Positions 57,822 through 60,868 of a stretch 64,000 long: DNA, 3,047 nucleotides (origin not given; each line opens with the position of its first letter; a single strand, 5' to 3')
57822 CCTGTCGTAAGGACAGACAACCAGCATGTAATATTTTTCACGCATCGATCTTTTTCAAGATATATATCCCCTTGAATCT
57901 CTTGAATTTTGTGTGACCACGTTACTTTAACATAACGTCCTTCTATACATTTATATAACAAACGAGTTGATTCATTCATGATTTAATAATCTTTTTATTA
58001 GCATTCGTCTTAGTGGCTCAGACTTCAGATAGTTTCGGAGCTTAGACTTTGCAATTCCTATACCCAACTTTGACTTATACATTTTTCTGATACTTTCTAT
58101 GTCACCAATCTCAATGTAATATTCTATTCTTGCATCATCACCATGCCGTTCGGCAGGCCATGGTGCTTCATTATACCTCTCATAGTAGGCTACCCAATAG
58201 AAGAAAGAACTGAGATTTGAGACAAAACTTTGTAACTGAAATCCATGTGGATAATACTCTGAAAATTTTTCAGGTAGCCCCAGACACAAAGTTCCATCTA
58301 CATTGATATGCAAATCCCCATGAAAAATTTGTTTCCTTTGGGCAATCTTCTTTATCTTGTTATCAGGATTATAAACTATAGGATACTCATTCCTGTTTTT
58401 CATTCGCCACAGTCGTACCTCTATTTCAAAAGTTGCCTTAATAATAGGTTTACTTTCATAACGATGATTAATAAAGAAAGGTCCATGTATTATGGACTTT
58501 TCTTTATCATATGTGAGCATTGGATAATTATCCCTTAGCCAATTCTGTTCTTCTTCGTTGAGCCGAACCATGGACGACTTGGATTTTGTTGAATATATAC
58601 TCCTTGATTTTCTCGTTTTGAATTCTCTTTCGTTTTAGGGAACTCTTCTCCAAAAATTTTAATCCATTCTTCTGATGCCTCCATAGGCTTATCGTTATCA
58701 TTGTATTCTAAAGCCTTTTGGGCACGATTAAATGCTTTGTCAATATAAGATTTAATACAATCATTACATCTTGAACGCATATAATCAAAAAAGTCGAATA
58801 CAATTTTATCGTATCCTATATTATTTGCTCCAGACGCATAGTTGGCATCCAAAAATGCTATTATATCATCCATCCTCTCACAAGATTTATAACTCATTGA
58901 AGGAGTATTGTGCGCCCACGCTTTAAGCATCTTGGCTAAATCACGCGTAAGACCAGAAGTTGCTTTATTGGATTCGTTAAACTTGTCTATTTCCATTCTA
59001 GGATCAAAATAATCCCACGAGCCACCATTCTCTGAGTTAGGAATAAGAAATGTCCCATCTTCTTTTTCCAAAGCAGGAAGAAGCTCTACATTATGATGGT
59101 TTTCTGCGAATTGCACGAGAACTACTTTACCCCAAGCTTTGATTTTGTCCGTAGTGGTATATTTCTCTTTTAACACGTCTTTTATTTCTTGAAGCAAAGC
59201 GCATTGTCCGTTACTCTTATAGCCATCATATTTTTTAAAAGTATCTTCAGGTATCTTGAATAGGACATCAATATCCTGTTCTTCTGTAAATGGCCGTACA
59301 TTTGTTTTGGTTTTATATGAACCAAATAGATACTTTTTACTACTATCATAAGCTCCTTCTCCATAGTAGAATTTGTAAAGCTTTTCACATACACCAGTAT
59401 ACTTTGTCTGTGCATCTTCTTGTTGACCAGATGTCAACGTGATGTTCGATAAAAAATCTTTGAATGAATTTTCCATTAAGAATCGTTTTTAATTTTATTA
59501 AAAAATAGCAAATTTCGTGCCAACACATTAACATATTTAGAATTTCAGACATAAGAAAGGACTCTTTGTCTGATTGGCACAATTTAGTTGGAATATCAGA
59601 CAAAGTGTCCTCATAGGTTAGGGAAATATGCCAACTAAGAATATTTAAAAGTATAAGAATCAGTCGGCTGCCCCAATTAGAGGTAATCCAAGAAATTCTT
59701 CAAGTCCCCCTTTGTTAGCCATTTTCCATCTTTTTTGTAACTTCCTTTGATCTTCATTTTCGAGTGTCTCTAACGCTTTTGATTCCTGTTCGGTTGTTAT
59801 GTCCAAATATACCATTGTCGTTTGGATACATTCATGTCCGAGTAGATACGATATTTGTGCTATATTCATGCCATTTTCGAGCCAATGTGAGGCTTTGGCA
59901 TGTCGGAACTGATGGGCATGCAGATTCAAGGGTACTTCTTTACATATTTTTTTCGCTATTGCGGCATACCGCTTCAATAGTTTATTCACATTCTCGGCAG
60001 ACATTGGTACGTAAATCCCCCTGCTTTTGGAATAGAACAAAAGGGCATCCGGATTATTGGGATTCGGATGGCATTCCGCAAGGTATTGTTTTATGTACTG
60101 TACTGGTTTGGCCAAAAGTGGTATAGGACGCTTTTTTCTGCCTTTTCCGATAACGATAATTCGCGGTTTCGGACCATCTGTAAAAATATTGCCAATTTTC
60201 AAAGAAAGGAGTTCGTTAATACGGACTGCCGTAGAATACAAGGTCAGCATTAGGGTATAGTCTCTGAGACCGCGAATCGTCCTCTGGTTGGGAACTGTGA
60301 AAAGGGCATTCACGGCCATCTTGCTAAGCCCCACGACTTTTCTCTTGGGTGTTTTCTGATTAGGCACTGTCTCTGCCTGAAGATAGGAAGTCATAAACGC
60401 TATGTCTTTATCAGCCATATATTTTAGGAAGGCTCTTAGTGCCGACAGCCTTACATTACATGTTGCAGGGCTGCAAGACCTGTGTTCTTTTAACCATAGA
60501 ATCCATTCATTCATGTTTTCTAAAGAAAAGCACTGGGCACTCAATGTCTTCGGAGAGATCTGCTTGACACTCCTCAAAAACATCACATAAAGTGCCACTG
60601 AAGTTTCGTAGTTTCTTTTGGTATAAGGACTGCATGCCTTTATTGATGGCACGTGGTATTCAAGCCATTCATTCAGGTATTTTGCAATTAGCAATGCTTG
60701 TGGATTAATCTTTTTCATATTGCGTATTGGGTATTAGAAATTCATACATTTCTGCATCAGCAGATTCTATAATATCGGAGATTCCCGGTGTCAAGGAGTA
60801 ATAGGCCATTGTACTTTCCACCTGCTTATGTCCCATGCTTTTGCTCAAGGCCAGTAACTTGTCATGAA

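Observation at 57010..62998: RIT-like element (three tandem overlapping tyrosine recombinases) bounded by perfect 21-bp inverted repeats and carrying cargo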

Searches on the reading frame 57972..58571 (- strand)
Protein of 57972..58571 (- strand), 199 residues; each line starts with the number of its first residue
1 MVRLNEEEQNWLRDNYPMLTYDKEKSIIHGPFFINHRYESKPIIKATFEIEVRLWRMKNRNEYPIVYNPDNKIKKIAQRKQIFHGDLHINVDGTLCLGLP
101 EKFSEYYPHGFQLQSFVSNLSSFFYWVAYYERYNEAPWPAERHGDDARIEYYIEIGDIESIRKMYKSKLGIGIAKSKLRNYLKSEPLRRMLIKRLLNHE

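Call 7: search_protein_families(library=pfam, proteins=[window:57972-58571:-], max_evalue=0.01)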
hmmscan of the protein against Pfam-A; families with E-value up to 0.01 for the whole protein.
window:57972-58571:- (199 aa): 0 families

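Call 8: search_protein_families(library=ncbifam, proteins=[window:57972-58571:-], max_evalue=0.01)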
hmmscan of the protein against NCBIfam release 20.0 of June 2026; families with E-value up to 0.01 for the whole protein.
window:57972-58571:- (199 aa): 0 families

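Call 9: search_protein_families(library=padloc, proteins=[window:57972-58571:-], max_evalue=0.01)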
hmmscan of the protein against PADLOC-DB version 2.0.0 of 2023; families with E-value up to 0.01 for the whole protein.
window:57972-58571:- (199 aa): 8 families
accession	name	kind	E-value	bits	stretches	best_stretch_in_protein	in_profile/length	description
PDLC00872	E2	-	2.2e-21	74.3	1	8-166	7-157/216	E2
PDLC00865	E2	-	1.2e-16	58.8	1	6-170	9-164/219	E2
PDLC00871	E2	-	2.2e-13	48.5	1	8-163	10-157/241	E2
PDLC00859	E2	-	1.1e-12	46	1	19-166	22-162/221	E2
PDLC00870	E2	-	2.3e-12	45.4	1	12-166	15-161/223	E2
PDLC00833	E1-E2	-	3.4e-10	37.8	1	8-166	10-161/222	E1-E2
PDLC00861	E2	-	5.2e-07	27.4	1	16-164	20-163/232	E2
PDLC00862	E2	-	0.00013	20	1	55-135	58-136/150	E2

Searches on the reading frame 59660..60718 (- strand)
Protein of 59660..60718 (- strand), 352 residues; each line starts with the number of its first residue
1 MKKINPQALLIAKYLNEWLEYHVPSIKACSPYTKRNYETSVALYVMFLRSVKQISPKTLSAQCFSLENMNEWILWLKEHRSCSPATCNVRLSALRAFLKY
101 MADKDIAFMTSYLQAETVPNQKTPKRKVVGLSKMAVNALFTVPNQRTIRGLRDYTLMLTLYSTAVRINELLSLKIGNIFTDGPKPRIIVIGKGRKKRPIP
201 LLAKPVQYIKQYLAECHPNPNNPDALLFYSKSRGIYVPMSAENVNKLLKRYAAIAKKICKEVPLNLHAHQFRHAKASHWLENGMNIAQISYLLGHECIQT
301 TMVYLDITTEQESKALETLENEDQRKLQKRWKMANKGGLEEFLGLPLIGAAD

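Call 7: search_protein_families(library=pfam, proteins=[window:59660-60718:-], max_evalue=0.01)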
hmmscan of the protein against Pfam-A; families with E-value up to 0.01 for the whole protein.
window:59660-60718:- (352 aa): 4 families
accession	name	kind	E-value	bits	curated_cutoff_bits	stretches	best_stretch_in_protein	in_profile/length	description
PF00589.27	Phage_integrase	-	2.1e-29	102.9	27.1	1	134-309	6-170/172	Phage integrase family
PF02899.23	Phage_int_SAM_1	-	2.1e-06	28.3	22.3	1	17-102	3-80/83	Phage integrase, N-terminal SAM-like domain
PF13495.12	Phage_int_SAM_4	-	0.00041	21.1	27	1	26-106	11-83/85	Phage integrase, N-terminal SAM-like domain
PF13102.12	Phage_int_SAM_5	-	0.0059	17.4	22.3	0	17-107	4-88/98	Phage integrase SAM-like domain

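Call 8: search_protein_families(library=ncbifam, proteins=[window:59660-60718:-], max_evalue=0.01)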
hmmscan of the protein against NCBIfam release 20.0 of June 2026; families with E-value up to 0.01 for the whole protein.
window:59660-60718:- (352 aa): 11 families
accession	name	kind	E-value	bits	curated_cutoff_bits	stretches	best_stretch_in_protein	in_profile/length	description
TIGR02224.1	recomb_XerC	equivalog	2.6e-46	158.4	335.15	1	18-315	3-285/295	tyrosine recombinase XerC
TIGR02225.1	recomb_XerD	equivalog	6.4e-41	140.6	329.6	1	27-312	11-279/290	site-specific tyrosine recombinase XerD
NF040815.2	recomb_XerA_Arch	equivalog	1.4e-36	126.4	220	1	26-312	9-259/263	site-specific tyrosine recombinase/integron integrase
NF001399.0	PRK00283.1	subfamily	4.1e-36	124.7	279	1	29-314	22-290/300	tyrosine recombinase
NF002331.0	PRK01287.1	subfamily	1.2e-26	93.6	371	1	13-315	28-320/365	site-specific tyrosine recombinase XerC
NF003462.0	PRK05084.1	equivalog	4.4e-21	75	267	1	152-321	196-358/360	tyrosine recombinase XerS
TIGR02249.1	integrase_gron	subfamily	6.7e-18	65.1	265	2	253-316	250-309/315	integron integrase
NF007370.0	PRK09870.1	subfamily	1.9e-07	30.9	221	1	127-305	9-177/200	tyrosine-type DNA invertase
NF011946.0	PRK15417.1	equivalog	6.8e-07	28.8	435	1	267-309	275-317/337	integron integrase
NF041502.1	integrase_1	equivalog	2.2e-05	23.4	350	1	240-311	291-364/484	site-specific integrase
NF007371.0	PRK09871.1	subfamily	7e-05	22.5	222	0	147-175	22-50/198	tyrosine-type DNA invertase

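Call 60: find_homologous_proteins(query=window:59660-60718:-, max_evalue=1e-10)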
Query window:59660-60718:- (352 aa): 1641 proteins with E <= 1e-10 among 3080 candidates; the best 120 are listed.
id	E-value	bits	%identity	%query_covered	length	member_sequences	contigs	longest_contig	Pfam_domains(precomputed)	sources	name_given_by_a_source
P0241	6.2e-232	787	99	100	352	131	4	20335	PF00589.28,PF02899.24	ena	-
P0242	8.3e-200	681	87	98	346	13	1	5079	PF00589.28,PF02899.24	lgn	-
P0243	2.3e-198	676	87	98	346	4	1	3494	PF00589.28,PF02899.24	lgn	-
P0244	5.3e-197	672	85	98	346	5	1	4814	PF00589.28,PF02899.24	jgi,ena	-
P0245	2.0e-196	670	86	98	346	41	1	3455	PF00589.28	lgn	-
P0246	5.3e-192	655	84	98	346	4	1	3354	PF00589.28,PF02899.24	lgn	-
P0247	9.3e-189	645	82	98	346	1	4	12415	PF00589.28,PF02899.24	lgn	-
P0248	2.8e-187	640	98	82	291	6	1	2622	PF00589.28,PF02899.24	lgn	-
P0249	4.3e-167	574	85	85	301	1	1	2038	PF00589.28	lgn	-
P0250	1.0e-162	559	71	98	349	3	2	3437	PF13495.13,PF00589.28,PF02899.24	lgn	-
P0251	1.9e-161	555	72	98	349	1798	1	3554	PF00589.28,PF02899.24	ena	-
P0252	6.7e-161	553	72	92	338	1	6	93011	PF00589.28,PF02899.24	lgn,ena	-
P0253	1.4e-160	552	71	98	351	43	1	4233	PF13495.13,PF00589.28,PF02899.24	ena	-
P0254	1.0e-159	549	71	96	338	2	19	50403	PF00589.28,PF02899.24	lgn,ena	-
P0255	2.2e-159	548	72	98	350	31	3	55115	PF00589.28,PF02899.24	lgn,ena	-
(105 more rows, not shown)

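Call 61: find_encoding_contigs(protein=P0247, flank=8000, max_places=4)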
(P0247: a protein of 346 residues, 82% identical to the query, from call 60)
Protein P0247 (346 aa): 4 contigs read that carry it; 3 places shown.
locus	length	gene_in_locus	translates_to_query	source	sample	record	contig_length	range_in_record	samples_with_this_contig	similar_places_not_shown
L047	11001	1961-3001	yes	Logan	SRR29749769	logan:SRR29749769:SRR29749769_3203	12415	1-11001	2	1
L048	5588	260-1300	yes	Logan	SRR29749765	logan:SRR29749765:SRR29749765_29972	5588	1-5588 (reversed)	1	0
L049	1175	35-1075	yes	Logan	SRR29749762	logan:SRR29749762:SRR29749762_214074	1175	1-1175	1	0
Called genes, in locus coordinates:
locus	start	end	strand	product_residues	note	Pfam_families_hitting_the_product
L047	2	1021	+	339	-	?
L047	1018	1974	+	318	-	PF00589:Phage_integrase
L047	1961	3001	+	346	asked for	PF02899:Phage_int_SAM_1 (weak), PF00589:Phage_integrase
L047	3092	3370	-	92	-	-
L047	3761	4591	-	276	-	PF20247:DUF6602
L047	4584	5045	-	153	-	PF14464:Prok-JAB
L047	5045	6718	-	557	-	PF00899:ThiF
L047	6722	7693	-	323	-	PF18144:SMODS (weak)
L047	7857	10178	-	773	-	-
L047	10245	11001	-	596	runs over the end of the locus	-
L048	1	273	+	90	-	?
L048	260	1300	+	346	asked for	PF02899:Phage_int_SAM_1 (weak), PF00589:Phage_integrase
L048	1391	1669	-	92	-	-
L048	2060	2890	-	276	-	PF20247:DUF6602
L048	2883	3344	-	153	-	PF14464:Prok-JAB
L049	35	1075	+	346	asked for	PF02899:Phage_int_SAM_1 (weak), PF00589:Phage_integrase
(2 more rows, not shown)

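Call 83: search_protein_families(library=pfam, proteins=[L047:7857-10178:-, L047:3761-4591:-], max_evalue=0.001)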
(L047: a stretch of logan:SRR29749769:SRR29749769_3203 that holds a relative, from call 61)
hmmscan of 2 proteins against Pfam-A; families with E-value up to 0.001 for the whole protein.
L047:7857-10178:- (773 aa): 0 families

L047:3761-4591:- (276 aa): 1 family
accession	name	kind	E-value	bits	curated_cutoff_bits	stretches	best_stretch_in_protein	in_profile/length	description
PF20247.3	DUF6602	-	4.8e-29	100.8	27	1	25-133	3-104/104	Domain of unknown function (DUF6602)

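Call 84: search_protein_families(library=padloc, proteins=[L047:7857-10178:-, L047:3761-4591:-, L047:6722-7693:-, L047:5045-6718:-], max_evalue=0.001)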
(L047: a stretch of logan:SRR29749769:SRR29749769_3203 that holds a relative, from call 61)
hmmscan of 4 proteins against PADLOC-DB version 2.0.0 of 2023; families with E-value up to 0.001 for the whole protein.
L047:7857-10178:- (773 aa): 0 families

L047:3761-4591:- (276 aa): 3 families
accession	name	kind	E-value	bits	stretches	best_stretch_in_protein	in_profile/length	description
PDLC00745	Effector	-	4.6e-91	302.8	1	3-268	3-240/244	Endonuclease (NucC)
PDLC01051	NucC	-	1.4e-56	189.9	1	5-267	12-238/243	NucC nuclease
PDLC01495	PD_DExK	-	6.5e-33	111.1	1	7-112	3-107/123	"CAS-I,CAS-II,CAS-III,CAS-IV,CAS-V,CAS-VI; associated"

L047:6722-7693:- (323 aa): 22 families
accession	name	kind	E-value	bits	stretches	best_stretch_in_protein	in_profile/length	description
PDLC00803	Cyclase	-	2.7e-78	261.1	1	1-289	1-246/253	oligonucleotide-cyclase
PDLC00823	Cyclase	-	5.7e-23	80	1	23-281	23-254/285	oligonucleotide-cyclase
PDLC00808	Cyclase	-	2.6e-17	61.1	1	32-250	38-249/325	oligonucleotide-cyclase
PDLC00776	Cyclase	-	1.2e-15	55.7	1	15-283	15-258/287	oligonucleotide-cyclase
PDLC00810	Cyclase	-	3.4e-15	54.3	1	48-277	49-268/335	oligonucleotide-cyclase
PDLC00809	Cyclase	-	8.8e-12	43.2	1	24-277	23-261/295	oligonucleotide-cyclase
PDLC00822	Cyclase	-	2.1e-10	38.5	2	15-130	13-124/375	oligonucleotide-cyclase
PDLC00802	Cyclase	-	3.5e-10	37.6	1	173-282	196-302/332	oligonucleotide-cyclase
PDLC00795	Cyclase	-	6.1e-10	36.7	1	17-283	21-294/340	oligonucleotide-cyclase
PDLC00786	Cyclase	-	2e-08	32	1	9-284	9-271/293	oligonucleotide-cyclase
PDLC00796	Cyclase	-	2.6e-08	31.6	1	8-224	8-208/432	oligonucleotide-cyclase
PDLC00814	Cyclase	-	3.5e-08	31.2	1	13-215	15-203/295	oligonucleotide-cyclase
PDLC00774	Cyclase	-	4.7e-08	30.6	1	17-282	20-262/316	oligonucleotide-cyclase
PDLC00769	Cyclase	-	4.8e-08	30.8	1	6-237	6-214/261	oligonucleotide-cyclase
PDLC00780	Cyclase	-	3e-07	27.9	0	163-289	194-319/388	oligonucleotide-cyclase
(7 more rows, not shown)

L047:5045-6718:- (557 aa): 29 families (the best 25 are shown)
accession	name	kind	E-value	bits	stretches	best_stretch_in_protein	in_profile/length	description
PDLC00852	E1-E2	-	1.1e-189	629.5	1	2-557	3-546/546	E1-E2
PDLC00827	E1-E2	-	2e-93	312.1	1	4-551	6-549/711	E1-E2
PDLC00848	E1-E2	-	1.1e-35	121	1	152-529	188-572/607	E1-E2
PDLC00839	E1-E2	-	6.8e-32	108.5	1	55-549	74-591/602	E1-E2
PDLC00835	E1-E2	-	1.2e-16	58.2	1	175-406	205-448/778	E1-E2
PDLC00855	E1-E2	-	5.4e-14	50.1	1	327-449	298-413/579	E1-E2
PDLC00830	E1-E2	-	5.3e-13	46.1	1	306-420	285-398/551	E1-E2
PDLC00837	E1-E2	-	5.9e-13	46.4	1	320-406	314-404/593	E1-E2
PDLC00844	E1-E2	-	4.9e-12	43.2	1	323-374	268-319/489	E1-E2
PDLC00843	E1-E2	-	2.6e-10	37.5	1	317-411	304-398/575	E1-E2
PDLC00856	E1-E2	-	3.2e-10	37.1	1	330-404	321-395/573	E1-E2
PDLC00850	E1-E2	-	3.6e-08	30.3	1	299-406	282-389/566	E1-E2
PDLC00836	E1-E2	-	6e-08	29.7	1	325-402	335-413/602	E1-E2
PDLC00853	E1-E2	-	6.2e-08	30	1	327-408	306-391/546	E1-E2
PDLC00847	E1-E2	-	6.5e-08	29.4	1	327-441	282-383/523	E1-E2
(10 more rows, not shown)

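Call 93: predict_structure(alignment_id=A4)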
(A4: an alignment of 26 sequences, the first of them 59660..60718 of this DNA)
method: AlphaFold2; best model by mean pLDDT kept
length: 352 residues; sequences in the alignment: 26
mean_pLDDT: 82.2   pTM: 0.55
mean pLDDT of the five models: 82.2, 80.8, 78.7, 78.6, 77.0
residues with pLDDT >= 90: 158; 70-90: 136; 50-70: 29; < 50: 29
segments of 3 or more residues with pLDDT < 50: 124-128, 317-336, 350-352
pLDDT, mean of each block of 10 residues (from residue 1): 79 90 69 80 92 90 94 90 80 90 90 88 54 90 94 95 91 95 90 85 93 95 96 94 94 94 88 83 74 75 70 52 38 50 68 37
secondary structure, 60 per line:
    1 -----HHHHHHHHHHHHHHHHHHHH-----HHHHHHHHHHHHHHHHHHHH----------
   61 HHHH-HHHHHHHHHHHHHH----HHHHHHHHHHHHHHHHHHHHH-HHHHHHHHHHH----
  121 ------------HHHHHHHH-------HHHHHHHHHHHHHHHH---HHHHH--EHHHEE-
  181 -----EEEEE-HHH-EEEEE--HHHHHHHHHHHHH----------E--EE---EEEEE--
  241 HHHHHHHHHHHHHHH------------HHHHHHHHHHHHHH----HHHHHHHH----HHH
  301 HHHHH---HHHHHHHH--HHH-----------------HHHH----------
elements in order: H6-25 H31-50 H61-64 H66-79 H84-104 H106-116 H133-140 H148-163 H167-171 E186-190 E196-200 H203-215 E234-238 H241-255 H268-281 H286-293 H298-305 H309-316 H339-342
